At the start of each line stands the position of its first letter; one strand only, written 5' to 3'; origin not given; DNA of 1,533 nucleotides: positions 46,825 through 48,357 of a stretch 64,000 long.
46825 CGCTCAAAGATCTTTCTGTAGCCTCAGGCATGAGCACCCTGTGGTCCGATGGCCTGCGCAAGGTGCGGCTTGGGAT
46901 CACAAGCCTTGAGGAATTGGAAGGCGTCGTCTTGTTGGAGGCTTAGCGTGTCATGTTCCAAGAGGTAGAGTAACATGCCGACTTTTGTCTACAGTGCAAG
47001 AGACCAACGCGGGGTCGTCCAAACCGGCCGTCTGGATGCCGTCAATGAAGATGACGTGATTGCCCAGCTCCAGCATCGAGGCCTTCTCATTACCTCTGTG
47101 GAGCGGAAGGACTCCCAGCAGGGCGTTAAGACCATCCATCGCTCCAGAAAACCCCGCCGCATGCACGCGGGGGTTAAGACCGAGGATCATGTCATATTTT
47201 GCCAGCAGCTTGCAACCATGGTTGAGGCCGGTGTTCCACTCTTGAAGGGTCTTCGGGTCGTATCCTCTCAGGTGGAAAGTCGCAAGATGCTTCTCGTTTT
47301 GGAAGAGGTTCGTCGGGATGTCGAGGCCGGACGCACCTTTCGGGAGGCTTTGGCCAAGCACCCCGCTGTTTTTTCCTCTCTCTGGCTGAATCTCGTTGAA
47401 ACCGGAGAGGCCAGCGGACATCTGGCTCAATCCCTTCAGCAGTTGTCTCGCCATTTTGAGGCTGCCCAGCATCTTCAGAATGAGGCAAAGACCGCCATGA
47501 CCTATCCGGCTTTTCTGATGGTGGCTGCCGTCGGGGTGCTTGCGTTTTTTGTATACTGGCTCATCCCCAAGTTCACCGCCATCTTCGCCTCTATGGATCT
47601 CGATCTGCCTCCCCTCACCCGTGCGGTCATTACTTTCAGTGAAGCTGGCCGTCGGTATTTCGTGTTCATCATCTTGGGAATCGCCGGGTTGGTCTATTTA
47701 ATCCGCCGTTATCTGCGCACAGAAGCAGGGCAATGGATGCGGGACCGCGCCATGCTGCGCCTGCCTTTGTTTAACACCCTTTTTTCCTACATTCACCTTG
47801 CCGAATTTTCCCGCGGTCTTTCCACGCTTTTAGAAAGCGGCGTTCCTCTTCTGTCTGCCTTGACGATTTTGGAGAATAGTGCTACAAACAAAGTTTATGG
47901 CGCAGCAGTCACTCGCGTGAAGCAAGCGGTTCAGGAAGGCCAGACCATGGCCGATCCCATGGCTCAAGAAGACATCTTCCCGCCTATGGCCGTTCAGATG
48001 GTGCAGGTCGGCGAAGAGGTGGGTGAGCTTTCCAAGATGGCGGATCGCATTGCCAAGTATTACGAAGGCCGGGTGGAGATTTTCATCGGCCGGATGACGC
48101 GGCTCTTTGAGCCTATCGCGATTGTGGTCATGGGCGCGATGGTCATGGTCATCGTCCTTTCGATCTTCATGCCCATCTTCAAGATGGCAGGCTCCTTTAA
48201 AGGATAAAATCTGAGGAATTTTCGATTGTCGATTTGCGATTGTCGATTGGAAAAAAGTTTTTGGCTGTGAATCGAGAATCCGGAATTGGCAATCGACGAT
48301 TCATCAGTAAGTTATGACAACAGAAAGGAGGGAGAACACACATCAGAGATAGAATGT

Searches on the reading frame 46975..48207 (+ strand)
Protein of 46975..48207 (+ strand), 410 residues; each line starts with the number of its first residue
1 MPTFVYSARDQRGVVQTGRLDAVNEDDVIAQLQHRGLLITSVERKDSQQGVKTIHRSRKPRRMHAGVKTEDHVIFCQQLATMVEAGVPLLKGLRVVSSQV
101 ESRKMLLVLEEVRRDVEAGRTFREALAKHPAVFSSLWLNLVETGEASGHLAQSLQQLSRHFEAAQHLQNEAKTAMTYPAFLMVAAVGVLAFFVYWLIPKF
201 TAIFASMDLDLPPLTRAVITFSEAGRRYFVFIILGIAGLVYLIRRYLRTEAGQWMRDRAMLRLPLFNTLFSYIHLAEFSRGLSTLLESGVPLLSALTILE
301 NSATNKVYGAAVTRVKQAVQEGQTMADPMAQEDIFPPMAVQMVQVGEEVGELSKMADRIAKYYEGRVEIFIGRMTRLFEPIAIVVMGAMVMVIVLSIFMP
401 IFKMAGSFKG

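Call 101: search_protein_families(library=pfam, proteins=[window:46975-48207:+], max_evalue=0.0001)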
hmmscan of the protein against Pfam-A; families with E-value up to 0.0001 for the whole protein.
window:46975-48207:+ (410 aa): 1 family
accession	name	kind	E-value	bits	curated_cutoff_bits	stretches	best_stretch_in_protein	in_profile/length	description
PF00482.28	T2SSF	-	4.1e-60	201.7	25.2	2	75-198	1-125/125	Type II secretion system (T2SS), protein F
